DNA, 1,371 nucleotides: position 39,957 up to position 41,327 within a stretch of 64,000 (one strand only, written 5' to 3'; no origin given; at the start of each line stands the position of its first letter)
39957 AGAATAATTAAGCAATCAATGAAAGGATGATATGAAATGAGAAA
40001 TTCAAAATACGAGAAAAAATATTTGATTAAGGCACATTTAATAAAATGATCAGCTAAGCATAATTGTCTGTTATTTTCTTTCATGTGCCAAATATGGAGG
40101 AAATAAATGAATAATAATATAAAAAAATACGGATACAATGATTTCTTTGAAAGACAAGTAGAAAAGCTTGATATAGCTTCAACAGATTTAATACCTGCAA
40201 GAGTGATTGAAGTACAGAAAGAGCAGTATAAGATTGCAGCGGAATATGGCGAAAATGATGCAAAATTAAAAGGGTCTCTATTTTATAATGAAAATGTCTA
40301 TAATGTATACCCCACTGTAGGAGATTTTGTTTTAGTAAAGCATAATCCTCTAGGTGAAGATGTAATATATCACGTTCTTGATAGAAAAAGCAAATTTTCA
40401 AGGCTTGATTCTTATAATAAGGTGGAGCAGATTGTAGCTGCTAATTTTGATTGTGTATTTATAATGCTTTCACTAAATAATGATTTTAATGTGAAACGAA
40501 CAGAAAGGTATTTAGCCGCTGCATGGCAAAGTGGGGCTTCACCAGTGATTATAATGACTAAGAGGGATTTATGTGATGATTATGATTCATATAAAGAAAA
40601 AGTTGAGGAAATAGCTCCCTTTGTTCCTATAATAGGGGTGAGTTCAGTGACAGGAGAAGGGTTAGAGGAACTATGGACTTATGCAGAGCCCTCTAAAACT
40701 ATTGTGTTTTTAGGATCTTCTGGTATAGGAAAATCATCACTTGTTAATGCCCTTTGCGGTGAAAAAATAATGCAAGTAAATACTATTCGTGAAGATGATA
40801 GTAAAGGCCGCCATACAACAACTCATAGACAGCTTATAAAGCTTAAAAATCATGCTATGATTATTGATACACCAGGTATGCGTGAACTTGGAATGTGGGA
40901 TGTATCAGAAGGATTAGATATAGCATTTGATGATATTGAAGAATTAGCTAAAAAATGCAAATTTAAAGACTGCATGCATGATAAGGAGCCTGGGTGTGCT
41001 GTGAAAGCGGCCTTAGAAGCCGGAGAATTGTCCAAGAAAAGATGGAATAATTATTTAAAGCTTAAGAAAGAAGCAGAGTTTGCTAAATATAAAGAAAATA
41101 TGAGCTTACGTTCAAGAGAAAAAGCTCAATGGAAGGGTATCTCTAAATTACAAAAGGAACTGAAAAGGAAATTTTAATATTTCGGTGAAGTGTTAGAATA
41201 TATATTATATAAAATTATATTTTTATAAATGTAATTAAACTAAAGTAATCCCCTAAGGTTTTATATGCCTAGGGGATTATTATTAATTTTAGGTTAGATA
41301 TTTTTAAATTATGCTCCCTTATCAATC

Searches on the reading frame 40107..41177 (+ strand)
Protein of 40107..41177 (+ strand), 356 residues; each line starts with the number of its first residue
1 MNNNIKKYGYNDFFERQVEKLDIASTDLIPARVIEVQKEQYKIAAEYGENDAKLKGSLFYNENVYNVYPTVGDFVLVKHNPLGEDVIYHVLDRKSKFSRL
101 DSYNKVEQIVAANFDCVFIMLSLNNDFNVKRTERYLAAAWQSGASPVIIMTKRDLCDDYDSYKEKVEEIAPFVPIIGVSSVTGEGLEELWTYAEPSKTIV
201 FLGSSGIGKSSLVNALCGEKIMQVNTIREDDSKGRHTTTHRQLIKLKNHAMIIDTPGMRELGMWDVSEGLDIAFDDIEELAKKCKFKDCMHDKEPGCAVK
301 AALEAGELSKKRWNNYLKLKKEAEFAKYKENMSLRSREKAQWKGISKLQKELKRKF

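Call 57: search_protein_families(library=pfam, proteins=[window:40107-41177:+], max_evalue=0.00001)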
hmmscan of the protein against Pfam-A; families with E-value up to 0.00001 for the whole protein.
window:40107-41177:+ (356 aa): 4 families
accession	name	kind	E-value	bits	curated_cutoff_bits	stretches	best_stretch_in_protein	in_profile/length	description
PF03193.22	RsgA_GTPase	-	4.7e-51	173.5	30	1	90-264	1-174/174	RsgA GTPase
PF01926.29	MMR_HSR1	-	3.2e-09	37.3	21.9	1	199-279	2-75/113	50S ribosome-binding GTPase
PF00005.33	ABC_tran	-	9.2e-06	26.7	25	0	193-248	8-66/137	ABC transporter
PF04548.22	AIG1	-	9.5e-06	25.5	27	0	197-261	1-62/212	AIG1 family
